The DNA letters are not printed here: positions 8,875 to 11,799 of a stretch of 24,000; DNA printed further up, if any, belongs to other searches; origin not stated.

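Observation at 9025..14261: Paired giant P-loop ATPase and giant divergent adenosine deaminase: a RADAR-type (RdrA/RdrB) antiphage core carried on a Firmicute mobile element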

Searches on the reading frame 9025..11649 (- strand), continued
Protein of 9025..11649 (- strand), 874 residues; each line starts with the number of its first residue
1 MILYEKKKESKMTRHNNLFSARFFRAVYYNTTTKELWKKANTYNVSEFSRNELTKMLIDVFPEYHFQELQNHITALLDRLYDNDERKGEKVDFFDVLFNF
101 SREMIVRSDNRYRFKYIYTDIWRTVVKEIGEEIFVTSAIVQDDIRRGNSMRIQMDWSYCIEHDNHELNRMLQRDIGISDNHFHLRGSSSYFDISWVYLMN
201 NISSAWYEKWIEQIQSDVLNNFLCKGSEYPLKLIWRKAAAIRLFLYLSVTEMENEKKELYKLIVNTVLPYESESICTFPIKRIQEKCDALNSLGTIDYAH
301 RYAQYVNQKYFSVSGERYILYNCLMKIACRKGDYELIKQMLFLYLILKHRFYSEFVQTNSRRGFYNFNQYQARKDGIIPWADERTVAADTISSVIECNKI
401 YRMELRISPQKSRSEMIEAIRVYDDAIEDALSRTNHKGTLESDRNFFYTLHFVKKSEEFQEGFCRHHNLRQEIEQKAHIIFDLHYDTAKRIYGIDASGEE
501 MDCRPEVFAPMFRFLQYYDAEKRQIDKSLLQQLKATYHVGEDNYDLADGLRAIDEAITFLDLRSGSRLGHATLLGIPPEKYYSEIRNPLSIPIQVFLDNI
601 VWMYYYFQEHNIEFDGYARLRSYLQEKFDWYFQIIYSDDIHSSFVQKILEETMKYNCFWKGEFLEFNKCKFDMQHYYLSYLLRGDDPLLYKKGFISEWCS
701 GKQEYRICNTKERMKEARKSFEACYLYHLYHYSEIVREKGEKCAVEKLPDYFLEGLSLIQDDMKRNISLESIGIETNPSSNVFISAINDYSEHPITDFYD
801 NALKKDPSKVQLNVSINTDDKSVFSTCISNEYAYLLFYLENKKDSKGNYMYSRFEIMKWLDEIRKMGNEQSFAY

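Call 74: get_annotated_region(hit=H3, flank=5000)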
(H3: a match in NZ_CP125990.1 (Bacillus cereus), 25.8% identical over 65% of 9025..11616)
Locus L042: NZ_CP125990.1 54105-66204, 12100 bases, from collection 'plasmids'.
description: Bacillus cereus strain FFI_gr_46 plasmid FFI_gr46p, complete sequence
organism: Bacillus cereus (NCBI taxid 1396)
taxonomy: Bacteria; Bacillota; Bacilli; Bacillales; Bacillaceae; Bacillus; Bacillus cereus
host: -; source: cell culture,soil; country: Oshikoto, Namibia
typing (MOB-suite, as given by PLSDB): non-mobilizable; replicon rep_cluster_125,rep_cluster_1698,rep_cluster_1751; mating-pair formation MPF_T
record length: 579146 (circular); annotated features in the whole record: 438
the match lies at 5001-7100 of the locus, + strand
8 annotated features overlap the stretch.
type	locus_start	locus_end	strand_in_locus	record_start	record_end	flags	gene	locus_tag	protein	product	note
CDS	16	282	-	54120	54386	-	-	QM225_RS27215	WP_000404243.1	hypothetical protein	-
CDS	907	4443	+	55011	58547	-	-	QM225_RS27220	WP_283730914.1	hypothetical protein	-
CDS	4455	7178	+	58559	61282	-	-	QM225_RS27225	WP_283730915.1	hypothetical protein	-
CDS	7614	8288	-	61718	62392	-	-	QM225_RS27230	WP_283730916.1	hypothetical protein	-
CDS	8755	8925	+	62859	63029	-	-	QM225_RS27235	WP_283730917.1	hypothetical protein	-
CDS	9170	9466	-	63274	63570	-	-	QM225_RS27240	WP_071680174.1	hypothetical protein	-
CDS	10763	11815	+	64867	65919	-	-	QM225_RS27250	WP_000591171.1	HNH endonuclease signature motif containing protein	-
CDS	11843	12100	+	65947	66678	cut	-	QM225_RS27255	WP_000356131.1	hypothetical protein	-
